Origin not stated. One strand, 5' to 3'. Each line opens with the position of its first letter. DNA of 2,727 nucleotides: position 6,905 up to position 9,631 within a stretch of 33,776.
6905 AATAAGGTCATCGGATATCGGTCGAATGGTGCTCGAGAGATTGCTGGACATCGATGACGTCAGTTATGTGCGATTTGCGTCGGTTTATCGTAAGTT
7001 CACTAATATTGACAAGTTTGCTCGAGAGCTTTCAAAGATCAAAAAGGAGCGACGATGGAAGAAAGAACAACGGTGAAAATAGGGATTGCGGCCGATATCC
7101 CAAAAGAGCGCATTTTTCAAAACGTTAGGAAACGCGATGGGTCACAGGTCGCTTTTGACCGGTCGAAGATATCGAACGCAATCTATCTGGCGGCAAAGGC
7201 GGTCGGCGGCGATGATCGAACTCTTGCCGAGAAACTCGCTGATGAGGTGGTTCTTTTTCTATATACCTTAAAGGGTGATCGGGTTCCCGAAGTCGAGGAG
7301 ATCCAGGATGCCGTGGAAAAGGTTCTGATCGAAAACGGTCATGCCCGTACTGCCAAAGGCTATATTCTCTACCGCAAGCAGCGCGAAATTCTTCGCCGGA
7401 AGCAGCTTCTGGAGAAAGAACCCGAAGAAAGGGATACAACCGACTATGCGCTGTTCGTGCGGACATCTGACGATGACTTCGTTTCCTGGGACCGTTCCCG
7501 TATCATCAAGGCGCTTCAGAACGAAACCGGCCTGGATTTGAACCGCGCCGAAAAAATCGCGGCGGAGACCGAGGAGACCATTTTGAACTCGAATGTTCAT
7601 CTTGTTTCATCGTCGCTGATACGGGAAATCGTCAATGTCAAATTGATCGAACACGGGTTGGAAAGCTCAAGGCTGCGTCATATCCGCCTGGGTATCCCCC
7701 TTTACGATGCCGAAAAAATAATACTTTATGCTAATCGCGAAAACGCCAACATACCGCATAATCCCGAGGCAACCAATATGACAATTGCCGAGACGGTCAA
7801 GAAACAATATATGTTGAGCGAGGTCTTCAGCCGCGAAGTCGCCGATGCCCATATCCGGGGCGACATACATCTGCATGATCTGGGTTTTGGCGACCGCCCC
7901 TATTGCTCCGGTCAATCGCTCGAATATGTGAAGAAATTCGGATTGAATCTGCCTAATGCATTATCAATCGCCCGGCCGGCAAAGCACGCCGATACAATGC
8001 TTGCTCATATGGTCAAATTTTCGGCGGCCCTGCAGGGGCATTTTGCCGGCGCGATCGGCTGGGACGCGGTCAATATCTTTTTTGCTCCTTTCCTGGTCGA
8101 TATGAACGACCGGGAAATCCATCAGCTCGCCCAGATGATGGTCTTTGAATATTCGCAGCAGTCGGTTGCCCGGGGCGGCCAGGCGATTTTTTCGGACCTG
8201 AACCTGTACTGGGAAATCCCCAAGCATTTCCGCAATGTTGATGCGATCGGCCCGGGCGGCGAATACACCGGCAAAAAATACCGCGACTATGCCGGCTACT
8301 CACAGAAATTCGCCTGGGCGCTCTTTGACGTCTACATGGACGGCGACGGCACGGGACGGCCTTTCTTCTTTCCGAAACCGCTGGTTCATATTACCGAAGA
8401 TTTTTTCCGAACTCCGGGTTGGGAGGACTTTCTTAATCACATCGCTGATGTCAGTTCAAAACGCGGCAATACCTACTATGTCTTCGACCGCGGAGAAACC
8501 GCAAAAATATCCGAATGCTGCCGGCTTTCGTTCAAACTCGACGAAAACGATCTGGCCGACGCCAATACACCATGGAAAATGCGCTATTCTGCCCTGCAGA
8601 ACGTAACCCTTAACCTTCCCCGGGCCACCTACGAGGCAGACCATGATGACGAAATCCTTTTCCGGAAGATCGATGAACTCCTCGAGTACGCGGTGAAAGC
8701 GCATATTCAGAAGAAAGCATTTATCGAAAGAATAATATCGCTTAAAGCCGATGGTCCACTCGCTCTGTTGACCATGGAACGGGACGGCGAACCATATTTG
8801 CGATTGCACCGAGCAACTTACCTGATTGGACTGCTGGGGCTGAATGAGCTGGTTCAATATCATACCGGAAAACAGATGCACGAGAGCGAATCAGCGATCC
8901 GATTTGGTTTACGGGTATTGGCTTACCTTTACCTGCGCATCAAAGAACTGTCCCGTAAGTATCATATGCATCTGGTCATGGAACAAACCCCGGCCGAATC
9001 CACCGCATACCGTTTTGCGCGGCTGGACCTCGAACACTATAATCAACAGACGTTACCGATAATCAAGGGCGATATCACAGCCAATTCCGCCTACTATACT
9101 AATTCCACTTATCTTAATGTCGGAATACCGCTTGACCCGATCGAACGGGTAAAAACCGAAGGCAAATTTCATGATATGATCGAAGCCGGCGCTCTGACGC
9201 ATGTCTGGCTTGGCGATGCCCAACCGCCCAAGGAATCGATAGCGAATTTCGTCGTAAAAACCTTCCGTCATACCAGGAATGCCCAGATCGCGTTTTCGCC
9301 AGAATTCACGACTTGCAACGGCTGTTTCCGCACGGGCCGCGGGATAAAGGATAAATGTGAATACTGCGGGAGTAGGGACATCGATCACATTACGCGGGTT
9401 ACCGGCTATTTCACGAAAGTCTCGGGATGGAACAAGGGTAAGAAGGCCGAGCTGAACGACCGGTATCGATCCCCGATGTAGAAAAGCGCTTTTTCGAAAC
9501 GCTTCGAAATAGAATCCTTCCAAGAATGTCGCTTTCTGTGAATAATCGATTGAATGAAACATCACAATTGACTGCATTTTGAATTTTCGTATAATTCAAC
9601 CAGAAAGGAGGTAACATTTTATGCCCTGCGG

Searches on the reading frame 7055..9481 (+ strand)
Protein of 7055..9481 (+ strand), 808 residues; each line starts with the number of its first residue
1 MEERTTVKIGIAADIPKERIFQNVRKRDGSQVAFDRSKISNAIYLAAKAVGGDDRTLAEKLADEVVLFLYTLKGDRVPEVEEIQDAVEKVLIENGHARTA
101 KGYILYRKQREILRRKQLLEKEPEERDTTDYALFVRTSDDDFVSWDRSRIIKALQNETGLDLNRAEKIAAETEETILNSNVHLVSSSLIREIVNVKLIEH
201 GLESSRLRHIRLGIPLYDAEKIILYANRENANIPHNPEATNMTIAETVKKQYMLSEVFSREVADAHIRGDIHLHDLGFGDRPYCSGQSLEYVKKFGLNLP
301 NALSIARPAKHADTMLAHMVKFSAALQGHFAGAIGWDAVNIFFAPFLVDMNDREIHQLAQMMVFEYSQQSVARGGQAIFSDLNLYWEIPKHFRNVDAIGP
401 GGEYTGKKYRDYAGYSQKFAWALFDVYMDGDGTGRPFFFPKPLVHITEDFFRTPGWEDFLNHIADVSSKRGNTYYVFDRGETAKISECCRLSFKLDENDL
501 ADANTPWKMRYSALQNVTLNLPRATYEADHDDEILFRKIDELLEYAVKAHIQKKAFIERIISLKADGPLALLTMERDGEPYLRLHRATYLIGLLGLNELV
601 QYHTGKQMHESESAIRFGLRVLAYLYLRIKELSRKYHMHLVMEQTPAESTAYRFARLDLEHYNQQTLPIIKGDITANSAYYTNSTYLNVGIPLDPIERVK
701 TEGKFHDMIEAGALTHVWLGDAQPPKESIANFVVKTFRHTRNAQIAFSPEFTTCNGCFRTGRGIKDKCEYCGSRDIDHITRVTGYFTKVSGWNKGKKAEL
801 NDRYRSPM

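Call 6: search_protein_families(library=pfam, proteins=[window:7055-9481:+], max_evalue=0.00001)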
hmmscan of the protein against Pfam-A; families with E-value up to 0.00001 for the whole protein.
window:7055-9481:+ (808 aa): 2 families
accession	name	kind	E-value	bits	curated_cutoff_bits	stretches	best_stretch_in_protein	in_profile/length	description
PF13597.11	NRDD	-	1.4e-139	466.8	26.2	1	229-804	1-560/562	Anaerobic ribonucleoside-triphosphate reductase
PF03477.21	ATP-cone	-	1.2e-31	109.5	25.8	2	23-111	2-87/88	ATP cone domain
